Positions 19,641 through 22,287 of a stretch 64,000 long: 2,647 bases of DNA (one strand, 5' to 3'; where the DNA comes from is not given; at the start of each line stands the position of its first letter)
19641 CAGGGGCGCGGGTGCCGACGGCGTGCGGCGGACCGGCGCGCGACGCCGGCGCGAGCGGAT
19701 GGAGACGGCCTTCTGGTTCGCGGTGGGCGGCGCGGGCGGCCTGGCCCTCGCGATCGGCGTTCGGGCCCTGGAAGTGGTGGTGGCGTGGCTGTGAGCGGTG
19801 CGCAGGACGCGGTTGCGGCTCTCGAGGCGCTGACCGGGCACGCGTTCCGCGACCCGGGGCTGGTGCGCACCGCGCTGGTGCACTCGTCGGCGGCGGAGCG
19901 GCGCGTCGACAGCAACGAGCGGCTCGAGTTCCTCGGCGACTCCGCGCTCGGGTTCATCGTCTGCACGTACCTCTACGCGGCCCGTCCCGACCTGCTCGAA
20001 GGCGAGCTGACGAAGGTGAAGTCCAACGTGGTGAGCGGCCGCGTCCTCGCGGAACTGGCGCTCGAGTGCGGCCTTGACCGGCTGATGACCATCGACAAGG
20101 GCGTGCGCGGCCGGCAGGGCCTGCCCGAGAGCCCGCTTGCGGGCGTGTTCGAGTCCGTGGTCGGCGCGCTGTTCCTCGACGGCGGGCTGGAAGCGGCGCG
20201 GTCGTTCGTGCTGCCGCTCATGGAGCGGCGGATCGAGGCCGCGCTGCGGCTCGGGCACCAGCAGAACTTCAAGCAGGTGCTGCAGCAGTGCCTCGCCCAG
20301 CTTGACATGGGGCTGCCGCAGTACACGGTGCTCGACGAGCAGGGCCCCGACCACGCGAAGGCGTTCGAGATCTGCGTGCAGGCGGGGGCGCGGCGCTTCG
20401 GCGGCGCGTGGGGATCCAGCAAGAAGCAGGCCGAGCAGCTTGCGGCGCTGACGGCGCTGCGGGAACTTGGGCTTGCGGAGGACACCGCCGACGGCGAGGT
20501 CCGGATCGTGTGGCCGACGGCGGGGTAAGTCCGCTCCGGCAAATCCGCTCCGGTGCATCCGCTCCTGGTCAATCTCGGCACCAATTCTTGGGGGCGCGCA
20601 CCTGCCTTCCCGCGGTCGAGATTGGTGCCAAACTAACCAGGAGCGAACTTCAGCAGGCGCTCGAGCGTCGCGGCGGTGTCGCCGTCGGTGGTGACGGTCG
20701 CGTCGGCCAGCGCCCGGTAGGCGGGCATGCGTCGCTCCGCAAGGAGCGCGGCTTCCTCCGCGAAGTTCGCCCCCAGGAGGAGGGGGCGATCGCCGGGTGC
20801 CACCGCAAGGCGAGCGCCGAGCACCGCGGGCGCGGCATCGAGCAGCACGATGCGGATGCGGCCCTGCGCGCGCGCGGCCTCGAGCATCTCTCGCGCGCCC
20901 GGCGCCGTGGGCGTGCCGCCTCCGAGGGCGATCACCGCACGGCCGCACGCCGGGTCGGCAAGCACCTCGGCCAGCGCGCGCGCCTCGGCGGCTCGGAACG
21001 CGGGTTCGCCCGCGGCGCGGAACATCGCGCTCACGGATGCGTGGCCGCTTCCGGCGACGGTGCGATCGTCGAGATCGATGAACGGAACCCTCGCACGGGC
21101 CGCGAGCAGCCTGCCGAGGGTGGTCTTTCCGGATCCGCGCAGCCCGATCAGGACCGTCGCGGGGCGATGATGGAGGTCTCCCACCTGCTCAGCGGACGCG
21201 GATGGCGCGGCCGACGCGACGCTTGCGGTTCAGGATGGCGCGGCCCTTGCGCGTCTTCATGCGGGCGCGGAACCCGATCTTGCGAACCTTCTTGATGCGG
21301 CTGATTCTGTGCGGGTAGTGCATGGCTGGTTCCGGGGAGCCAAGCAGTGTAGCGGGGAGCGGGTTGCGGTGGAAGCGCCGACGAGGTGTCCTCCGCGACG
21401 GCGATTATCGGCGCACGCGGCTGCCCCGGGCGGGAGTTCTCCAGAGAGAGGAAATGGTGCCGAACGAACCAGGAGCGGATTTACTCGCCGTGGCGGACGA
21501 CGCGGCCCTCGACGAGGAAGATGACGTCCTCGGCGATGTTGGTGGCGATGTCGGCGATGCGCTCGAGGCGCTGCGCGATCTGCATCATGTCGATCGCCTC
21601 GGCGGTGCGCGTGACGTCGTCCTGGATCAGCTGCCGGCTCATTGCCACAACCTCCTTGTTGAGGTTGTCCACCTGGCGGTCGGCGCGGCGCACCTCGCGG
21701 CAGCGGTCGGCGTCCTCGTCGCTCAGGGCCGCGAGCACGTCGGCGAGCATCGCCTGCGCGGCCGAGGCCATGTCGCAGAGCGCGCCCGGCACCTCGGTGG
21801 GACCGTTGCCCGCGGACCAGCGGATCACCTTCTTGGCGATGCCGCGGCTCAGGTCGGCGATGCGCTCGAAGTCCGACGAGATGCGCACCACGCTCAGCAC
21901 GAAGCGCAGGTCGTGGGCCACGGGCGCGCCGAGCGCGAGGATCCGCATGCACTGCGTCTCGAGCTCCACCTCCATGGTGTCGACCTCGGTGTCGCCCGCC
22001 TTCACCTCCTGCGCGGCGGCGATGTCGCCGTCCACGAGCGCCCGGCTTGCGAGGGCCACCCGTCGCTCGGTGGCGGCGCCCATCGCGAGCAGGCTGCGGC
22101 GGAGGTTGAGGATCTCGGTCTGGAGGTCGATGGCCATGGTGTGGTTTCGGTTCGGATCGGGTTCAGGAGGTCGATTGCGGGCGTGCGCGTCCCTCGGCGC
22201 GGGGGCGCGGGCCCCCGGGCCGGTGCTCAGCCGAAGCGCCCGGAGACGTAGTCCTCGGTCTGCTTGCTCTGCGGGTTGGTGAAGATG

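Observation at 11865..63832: Apparently undescribed interspersed repeat family that sits on stop codons (11 copies, 7 loci)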

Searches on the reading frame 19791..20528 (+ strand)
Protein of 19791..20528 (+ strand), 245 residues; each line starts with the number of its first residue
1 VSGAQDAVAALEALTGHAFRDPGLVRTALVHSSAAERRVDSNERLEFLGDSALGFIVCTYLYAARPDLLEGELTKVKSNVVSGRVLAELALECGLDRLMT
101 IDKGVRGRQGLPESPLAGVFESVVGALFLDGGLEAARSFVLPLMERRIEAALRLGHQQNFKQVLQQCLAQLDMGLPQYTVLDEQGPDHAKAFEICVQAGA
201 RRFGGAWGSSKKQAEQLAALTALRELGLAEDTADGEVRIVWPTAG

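Call 29: search_protein_families(library=pfam, proteins=[window:19791-20528:+], max_evalue=0.01)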
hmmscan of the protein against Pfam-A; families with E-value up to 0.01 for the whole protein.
window:19791-20528:+ (245 aa): 5 families
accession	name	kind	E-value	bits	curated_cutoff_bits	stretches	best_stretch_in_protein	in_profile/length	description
PF14622.11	Ribonucleas_3_3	-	2.2e-25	89.7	35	1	21-141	1-121/128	Ribonuclease-III-like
PF00636.31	Ribonuclease_3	-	1.6e-20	74.2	27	1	43-132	1-102/102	Ribonuclease III domain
PF00035.32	dsrm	-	2.5e-16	60.4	23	1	161-226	2-66/66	Double-stranded RNA binding motif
PF14709.13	DND1_DSRM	-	0.00035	21.3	25.7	1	161-226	4-79/80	double strand RNA binding domain from DEAD END PROTEIN 1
PF22935.1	RM44_endonuclase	-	0.00037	21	27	1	35-127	52-139/139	Large ribosomal subunit protein mL44, endonuclease domain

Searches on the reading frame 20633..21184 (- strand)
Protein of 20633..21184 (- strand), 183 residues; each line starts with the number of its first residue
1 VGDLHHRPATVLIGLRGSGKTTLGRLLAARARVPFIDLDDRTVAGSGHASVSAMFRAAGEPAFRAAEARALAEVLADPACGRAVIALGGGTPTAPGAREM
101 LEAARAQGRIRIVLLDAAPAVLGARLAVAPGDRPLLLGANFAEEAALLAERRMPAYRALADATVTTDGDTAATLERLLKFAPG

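Call 29: search_protein_families(library=pfam, proteins=[window:20633-21184:-], max_evalue=0.01)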
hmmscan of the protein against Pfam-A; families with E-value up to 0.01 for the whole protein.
window:20633-21184:- (183 aa): 8 families
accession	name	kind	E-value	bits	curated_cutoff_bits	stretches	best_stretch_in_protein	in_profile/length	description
PF01202.28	SKI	-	1.7e-29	103.4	22.1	1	16-179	1-156/159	Shikimate kinase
PF13671.12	AAA_33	-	1.2e-06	29.3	27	1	11-127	3-116/143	AAA domain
PF00004.35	AAA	-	2.6e-05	25.1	21.2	1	11-61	2-56/131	ATPase family associated with various cellular activities (AAA)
PF13401.12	AAA_22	-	0.00025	21.8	27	1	6-115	4-90/130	AAA domain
PF13173.12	AAA_14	-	0.00088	19.7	27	1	7-45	2-44/129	AAA domain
PF24389.1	ORC-CDC6-like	-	0.0016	17.7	27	1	7-32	33-57/571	ORC-CDC6-like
PF25201.1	nSTAND6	-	0.0083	16.6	27.7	0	3-56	14-65/148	Novel STAND NTPase 6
PF13238.12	AAA_18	-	0.0099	16.8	29.4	0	12-37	3-25/128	AAA domain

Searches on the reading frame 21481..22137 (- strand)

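Call 29: search_protein_families(library=pfam, proteins=[window:21481-22137:-], max_evalue=0.01)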
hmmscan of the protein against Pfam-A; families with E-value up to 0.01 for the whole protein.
window:21481-22137:- (218 aa): 2 families
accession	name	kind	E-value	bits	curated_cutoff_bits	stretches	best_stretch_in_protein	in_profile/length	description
PF01895.24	PhoU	-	1e-36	125.6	23.5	2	17-104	2-89/89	PhoU domain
PF01865.21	PhoU_div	-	0.00012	22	24.4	1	134-208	136-211/214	Protein of unknown function DUF47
